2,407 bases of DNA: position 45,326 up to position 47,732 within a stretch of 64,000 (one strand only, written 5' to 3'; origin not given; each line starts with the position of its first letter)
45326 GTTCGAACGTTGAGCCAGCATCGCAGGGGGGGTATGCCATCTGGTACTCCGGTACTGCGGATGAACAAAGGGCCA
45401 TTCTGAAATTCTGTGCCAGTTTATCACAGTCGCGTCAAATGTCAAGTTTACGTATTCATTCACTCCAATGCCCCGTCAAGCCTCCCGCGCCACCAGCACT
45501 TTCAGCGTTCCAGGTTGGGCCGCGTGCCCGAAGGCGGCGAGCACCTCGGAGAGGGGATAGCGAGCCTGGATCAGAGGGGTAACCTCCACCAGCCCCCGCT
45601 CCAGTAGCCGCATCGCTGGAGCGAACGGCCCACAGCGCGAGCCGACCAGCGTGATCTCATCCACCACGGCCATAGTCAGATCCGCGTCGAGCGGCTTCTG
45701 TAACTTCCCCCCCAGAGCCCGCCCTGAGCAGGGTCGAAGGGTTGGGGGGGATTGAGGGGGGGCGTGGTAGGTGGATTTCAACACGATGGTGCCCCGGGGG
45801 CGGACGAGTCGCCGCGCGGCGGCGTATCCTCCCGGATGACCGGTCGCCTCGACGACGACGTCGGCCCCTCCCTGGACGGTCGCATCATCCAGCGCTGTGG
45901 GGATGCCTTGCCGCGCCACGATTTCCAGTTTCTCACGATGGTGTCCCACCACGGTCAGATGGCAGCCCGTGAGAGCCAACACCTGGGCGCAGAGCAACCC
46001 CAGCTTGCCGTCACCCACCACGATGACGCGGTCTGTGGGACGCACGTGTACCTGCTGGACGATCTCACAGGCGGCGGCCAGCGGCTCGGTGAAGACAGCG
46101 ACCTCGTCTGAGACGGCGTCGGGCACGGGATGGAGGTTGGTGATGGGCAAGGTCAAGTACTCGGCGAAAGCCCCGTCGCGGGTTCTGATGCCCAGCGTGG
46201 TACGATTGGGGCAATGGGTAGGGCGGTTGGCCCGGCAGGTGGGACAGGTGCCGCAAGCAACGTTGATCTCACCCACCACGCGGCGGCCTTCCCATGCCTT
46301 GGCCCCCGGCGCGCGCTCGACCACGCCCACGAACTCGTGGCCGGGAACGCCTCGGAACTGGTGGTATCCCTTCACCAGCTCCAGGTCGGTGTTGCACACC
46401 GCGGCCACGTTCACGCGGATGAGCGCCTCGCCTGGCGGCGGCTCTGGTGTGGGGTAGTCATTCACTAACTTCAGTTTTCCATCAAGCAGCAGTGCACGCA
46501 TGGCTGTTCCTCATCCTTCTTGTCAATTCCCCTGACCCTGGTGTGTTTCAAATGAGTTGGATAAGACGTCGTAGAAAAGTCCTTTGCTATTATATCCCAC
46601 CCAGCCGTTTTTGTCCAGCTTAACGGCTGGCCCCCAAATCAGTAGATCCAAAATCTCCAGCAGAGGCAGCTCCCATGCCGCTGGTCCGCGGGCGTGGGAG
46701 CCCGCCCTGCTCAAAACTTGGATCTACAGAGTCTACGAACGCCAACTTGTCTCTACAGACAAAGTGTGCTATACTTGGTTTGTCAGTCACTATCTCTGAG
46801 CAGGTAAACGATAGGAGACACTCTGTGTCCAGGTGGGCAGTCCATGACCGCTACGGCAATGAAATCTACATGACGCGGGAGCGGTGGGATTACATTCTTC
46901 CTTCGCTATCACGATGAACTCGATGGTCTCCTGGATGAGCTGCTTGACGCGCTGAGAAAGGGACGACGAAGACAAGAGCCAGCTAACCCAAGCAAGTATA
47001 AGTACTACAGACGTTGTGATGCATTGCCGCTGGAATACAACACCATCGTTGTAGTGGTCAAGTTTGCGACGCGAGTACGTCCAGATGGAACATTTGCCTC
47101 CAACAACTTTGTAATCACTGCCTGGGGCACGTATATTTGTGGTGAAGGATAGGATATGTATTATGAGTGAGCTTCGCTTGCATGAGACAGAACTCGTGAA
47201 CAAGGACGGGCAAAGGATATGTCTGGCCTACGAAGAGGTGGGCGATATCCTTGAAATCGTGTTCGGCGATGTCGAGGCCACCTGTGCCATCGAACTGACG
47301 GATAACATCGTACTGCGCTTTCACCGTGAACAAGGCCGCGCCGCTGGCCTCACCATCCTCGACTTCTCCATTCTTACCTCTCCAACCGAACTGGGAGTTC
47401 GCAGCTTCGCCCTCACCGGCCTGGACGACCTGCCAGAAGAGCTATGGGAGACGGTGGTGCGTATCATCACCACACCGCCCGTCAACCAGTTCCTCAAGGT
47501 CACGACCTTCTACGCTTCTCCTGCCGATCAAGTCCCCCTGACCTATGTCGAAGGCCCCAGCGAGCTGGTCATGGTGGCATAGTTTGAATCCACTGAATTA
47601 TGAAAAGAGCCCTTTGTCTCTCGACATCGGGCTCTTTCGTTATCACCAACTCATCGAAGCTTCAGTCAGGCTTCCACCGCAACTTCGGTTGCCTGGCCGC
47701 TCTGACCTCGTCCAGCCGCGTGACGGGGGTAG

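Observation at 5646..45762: Nested C7/G7 palindromic element family found only inside ORFs, readable in both orientations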

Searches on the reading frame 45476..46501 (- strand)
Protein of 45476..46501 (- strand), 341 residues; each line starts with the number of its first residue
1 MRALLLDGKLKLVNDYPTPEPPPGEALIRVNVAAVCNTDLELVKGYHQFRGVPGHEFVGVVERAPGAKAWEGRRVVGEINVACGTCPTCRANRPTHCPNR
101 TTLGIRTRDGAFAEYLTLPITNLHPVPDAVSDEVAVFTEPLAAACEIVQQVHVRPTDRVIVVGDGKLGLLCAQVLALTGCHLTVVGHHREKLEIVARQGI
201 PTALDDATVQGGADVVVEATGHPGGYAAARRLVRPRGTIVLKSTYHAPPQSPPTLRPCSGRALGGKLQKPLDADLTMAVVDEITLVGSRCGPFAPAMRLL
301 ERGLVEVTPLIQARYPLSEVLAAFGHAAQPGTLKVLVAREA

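Call 8: search_protein_families(library=pfam, proteins=[window:45476-46501:-])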
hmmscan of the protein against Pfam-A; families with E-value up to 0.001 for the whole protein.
window:45476-46501:- (341 aa): 3 families
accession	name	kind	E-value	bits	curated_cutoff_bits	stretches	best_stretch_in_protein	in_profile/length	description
PF08240.17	ADH_N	-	4.6e-23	81.9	23.5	1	23-128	2-104/104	Alcohol dehydrogenase GroES-like domain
PF00107.32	ADH_zinc_N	-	1.1e-08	35.5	31.8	1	167-248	2-94/129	Zinc-binding dehydrogenase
PF16912.11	Glu_dehyd_C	-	8.9e-08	32.3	34.9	1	134-242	3-129/211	Glucose dehydrogenase C-terminus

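Call 14: search_solved_structures(query=window:45476-46501:-, show_alignments=2)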
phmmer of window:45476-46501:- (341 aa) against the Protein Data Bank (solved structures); distinct sequences matched with E-value up to 0.001: 100 (the best 60 are shown).
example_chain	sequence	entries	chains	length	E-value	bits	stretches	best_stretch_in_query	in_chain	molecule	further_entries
4ilk_A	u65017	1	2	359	1.8e-28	103.4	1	13-312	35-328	Starvation sensing protein rspB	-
4ej6_A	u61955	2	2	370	1.1e-27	100.8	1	13-338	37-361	Putative zinc-binding dehydrogenase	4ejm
2dq4_A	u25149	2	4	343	2.8e-27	99.4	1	11-337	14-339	L-threonine 3-dehydrogenase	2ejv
8wwd_A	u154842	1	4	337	3.2e-27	99.3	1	1-239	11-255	Zinc-containing alcohol dehydrogenase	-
4cpd_A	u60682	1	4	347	6.7e-24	88.3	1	1-249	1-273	ALCOHOL DEHYDROGENASE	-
2dfv_A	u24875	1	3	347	1.5e-22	83.9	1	16-245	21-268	Probable L-threonine 3-dehydrogenase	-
2d8a_A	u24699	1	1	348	1.5e-22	83.9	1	16-245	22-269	Probable L-threonine 3-dehydrogenase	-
5kia_A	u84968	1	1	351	4.7e-22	82.3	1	18-205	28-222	L-threonine 3-dehydrogenase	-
6isv_A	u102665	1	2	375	2.8e-20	76.5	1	13-212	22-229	Acetophenone reductase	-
3gfb_A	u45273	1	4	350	2e-19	73.6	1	16-240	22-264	L-threonine 3-dehydrogenase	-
9u4x_A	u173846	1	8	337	2.5e-18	70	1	13-206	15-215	Alcohol dehydrogenase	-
4oh1_A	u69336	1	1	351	3e-17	66.5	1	15-221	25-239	L-iditol 2-dehydrogenase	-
2eih_A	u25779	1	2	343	3e-17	66.5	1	13-196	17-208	Alcohol dehydrogenase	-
9uee_A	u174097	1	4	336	4.5e-17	65.9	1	9-239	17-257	(R)-specific carbonyl reductase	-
4jbg_A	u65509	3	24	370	4.8e-17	65.8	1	10-223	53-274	Alcohol dehydrogenase (Zinc)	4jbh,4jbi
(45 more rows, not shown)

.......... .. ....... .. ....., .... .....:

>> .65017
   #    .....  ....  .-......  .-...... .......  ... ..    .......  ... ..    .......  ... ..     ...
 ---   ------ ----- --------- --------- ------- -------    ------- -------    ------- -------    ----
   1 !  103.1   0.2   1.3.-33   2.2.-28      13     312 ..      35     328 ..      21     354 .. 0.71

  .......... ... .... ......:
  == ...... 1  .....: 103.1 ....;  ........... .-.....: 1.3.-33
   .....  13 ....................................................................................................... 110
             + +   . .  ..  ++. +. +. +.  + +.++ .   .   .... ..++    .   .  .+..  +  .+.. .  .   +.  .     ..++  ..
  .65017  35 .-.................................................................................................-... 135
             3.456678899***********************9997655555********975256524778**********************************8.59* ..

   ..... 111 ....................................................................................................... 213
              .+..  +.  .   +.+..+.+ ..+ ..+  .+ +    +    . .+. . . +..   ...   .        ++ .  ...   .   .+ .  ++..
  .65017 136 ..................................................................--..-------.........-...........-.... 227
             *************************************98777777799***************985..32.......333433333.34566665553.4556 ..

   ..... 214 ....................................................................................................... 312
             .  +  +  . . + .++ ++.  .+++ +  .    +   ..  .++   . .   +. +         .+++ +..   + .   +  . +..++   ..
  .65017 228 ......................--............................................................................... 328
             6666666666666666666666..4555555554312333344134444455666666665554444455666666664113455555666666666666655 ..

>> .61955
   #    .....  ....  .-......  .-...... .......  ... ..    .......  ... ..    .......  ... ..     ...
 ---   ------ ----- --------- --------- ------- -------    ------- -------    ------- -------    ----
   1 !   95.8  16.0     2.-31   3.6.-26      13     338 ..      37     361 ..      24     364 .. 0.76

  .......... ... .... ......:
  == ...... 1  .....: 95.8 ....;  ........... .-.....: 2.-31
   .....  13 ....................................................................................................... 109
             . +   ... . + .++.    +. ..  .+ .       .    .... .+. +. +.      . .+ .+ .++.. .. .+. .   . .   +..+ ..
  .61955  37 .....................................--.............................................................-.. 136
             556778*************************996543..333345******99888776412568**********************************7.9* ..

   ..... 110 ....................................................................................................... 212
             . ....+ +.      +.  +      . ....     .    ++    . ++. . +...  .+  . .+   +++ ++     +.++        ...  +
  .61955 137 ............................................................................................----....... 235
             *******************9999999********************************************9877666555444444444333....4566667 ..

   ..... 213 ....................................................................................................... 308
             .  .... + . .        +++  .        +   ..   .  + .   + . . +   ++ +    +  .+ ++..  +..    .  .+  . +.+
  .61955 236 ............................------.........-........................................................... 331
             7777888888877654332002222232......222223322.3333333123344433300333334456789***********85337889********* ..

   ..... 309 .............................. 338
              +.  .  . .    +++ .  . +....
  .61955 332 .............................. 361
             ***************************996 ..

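Call 64: find_homologous_proteins(query=window:45476-46501:-, max_evalue=1e-60)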
Query window:45476-46501:- (341 aa): 7970 proteins with E <= 1e-60 among 8000 candidates; the best 120 are listed.
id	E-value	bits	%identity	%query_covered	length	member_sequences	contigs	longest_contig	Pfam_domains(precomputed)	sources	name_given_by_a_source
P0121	5.9e-225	764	100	100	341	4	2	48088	PF00107.33,PF16912.12,PF08240.18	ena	-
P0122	1.9e-199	680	92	100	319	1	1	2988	PF00107.33,PF16912.12,PF08240.18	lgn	-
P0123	5.5e-197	672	90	100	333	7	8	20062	PF00107.33,PF16912.12,PF08240.18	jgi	-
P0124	6.2e-197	672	90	100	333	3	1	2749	PF00107.33,PF16912.12,PF08240.18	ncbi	-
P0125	3.4e-194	663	89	100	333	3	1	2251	PF00107.33,PF16912.12,PF08240.18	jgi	jgi:threonine dehydrogenase-like Zn-dependent dehydrogenase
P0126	4.3e-190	650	86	100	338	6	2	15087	PF00107.33,PF16912.12,PF08240.18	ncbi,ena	-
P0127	1.8e-189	648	87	100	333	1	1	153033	PF00107.33,PF16912.12,PF08240.18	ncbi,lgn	-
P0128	3.1e-186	637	87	100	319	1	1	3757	PF00107.33,PF16912.12,PF08240.18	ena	-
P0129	6.2e-186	636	87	100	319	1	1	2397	PF00107.33,PF16912.12,PF08240.18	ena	-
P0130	8.3e-184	629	86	100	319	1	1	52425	PF00107.33,PF16912.12,PF08240.18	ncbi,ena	-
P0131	1.9e-182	625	86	100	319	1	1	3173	PF00107.33,PF16912.12,PF08240.18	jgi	jgi:alcohol dehydrogenase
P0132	6.0e-181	620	85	96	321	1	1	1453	PF00107.33,PF16912.12,PF08240.18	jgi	jgi:threonine dehydrogenase-like Zn-dependent dehydrogenase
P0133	1.5e-180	618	84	100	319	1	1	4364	PF00107.33,PF16912.12,PF08240.18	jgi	jgi:alcohol dehydrogenase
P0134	3.6e-180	617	83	100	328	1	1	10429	PF00107.33,PF16912.12,PF08240.18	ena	-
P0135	4.5e-180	617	84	100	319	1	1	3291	PF00107.33,PF16912.12,PF08240.18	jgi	jgi:threonine dehydrogenase-like Zn-dependent dehydrogenase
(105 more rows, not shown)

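Call 67: find_encoding_contigs(protein=P0122, flank=3000, max_places=1)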
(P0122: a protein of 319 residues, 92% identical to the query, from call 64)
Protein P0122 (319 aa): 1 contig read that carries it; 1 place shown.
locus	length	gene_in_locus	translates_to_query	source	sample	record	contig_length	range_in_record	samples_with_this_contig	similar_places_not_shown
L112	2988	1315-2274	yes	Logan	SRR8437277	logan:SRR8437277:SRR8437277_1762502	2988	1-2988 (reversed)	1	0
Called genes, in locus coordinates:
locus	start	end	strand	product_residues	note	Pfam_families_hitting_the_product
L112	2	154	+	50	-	?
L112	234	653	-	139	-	PF10049:DUF2283 (weak)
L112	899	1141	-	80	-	-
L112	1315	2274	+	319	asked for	PF08240:ADH_N, PF16912:Glu_dehyd_C, PF00107:ADH_zinc_N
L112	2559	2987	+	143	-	?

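Call 68: find_encoding_contigs(protein=P0123, flank=3000, max_places=1)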
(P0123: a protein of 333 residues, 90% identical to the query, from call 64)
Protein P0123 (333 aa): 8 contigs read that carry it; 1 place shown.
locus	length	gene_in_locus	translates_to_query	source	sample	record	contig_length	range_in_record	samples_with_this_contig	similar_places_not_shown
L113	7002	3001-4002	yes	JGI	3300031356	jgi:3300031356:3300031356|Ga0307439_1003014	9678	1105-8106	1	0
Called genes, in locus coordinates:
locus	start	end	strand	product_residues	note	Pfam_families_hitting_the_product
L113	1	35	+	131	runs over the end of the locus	PF01597:GCV_H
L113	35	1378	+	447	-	PF02347:GDC-P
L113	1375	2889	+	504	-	PF02347:GDC-P, PF21478:GcvP2_C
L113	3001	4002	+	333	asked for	PF08240:ADH_N, PF16912:Glu_dehyd_C, PF00107:ADH_zinc_N (weak)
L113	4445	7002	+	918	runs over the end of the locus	PF02739:5_3_exonuc_N, PF01367:5_3_exonuc, PF01612:DNA_pol_A_exo1, PF22619:DNA_polI_exo1, PF00476:DNA_pol_A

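Call 69: find_encoding_contigs(protein=P0128, flank=3000, max_places=1)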
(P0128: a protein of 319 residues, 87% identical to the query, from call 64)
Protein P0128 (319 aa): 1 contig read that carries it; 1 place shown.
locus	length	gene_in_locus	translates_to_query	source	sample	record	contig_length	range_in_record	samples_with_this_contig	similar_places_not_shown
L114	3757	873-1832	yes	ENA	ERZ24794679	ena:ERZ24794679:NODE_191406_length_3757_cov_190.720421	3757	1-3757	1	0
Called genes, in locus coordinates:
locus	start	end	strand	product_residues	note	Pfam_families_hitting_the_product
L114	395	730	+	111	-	PF04255:DUF433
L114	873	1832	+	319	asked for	PF08240:ADH_N, PF16912:Glu_dehyd_C, PF00107:ADH_zinc_N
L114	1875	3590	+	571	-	PF16927:HisKA_7TM, PF00989:PAS, PF08448:PAS_4, PF13188:PAS_8 (weak), PF13426:PAS_9 (weak), PF07730:HisKA_3, PF02518:HATPase_c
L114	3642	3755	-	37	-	?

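Call 92: predict_structure(alignment_id=A2)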
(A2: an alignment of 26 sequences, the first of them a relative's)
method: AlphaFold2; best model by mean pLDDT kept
length: 341 residues; sequences in the alignment: 26
mean_pLDDT: 61.1   pTM: 0.60
mean pLDDT of the five models: 61.1, 53.1, 49.5, 47.6, 40.6
residues with pLDDT >= 90: 27; 70-90: 113; 50-70: 80; < 50: 121
segments of 3 or more residues with pLDDT < 50: 37-54, 80-84, 88-90, 92-102, 243-295, 319-341
pLDDT, mean of each block of 10 residues (from residue 1): 56 74 83 50 32 59 90 75 48 44 49 71 73 66 63 84 80 84 89 84 90 87 76 84 39 24 22 38 40 51 61 51 36 27 33
secondary structure, 60 per line:
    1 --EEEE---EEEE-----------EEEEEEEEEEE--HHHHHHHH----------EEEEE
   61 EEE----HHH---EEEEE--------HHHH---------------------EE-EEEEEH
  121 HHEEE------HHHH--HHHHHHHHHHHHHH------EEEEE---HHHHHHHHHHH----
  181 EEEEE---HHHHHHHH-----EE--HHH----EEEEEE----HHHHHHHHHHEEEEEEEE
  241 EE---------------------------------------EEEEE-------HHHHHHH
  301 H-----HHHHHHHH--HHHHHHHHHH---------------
elements in order: E3-6 E10-13 E25-35 H38-45 E56-63 E74-78 H87-90 E115-119 E123-125 H132-135 H138-151 E158-162 H166-176 E181-185 H189-196 E213-218 H223-232 E233-242 E282-286 H294-301 H307-314 H317-326

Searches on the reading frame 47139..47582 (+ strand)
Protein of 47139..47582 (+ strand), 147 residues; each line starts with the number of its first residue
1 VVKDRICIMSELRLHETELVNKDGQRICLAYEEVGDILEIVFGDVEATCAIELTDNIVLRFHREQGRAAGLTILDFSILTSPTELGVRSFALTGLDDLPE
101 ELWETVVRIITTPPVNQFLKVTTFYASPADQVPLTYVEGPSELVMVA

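Call 80: search_protein_families(library=pfam, proteins=[window:47139-47582:+])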
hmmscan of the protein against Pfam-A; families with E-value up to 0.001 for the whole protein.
window:47139-47582:+ (147 aa): 1 family
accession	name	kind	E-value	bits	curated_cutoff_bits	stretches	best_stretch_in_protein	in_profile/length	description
PF10049.14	DUF2283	-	7.1e-06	26.5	23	1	31-77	4-49/49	Protein of unknown function (DUF2283)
